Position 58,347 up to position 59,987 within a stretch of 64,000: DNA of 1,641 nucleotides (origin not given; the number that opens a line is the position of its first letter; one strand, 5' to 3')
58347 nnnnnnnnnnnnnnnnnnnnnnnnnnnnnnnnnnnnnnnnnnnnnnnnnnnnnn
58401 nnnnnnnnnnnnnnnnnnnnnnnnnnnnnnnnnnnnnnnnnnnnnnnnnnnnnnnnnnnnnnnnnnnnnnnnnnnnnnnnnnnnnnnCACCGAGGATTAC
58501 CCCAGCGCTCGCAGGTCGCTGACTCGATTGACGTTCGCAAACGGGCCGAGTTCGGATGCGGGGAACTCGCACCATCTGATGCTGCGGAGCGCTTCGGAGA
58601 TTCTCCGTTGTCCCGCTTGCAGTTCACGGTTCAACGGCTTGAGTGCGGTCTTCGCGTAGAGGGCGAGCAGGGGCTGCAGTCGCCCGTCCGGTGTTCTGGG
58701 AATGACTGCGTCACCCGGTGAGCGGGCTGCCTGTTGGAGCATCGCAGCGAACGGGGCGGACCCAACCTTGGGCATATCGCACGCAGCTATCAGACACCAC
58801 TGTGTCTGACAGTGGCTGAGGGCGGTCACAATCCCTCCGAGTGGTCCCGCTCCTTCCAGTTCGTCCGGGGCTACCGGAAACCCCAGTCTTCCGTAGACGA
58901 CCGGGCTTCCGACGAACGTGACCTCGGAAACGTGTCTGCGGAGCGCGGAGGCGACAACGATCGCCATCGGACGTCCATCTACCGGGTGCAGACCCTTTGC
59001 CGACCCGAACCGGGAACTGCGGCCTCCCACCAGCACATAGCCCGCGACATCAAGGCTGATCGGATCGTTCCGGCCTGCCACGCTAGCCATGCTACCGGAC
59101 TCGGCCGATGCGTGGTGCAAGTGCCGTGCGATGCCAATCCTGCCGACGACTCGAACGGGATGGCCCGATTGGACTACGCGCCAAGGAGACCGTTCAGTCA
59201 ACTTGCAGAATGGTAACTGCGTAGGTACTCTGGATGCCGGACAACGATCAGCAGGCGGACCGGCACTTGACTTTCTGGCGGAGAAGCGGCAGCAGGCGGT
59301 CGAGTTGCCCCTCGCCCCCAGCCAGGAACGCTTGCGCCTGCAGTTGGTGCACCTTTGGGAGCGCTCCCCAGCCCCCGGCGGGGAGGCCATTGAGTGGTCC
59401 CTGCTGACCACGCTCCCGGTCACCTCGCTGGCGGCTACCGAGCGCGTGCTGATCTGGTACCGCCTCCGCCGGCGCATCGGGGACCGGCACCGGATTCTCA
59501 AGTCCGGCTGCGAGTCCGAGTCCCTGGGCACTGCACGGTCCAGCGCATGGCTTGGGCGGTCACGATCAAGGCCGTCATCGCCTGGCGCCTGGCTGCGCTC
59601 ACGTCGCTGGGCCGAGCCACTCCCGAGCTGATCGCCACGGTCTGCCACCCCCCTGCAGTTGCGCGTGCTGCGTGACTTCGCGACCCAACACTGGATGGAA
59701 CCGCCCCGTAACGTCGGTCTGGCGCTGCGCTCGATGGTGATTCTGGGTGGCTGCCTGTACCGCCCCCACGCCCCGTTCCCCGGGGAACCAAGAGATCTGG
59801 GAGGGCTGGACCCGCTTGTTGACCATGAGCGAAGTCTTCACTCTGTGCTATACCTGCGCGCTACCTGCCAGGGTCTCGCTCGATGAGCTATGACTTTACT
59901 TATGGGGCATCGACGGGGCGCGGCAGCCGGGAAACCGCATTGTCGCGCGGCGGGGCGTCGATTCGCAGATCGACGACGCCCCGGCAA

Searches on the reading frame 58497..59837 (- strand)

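Call 66: search_protein_families(library=pfam, proteins=[window:58497-59837:-], max_evalue=0.001)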
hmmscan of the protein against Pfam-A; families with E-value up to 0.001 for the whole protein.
window:58497-59837:- (446 aa): 1 family
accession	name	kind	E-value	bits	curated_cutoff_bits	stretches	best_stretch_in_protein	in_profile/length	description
PF12804.13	NTP_transf_3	-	1.2e-33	117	27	1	266-417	1-157/160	MobA-like NTP transferase domain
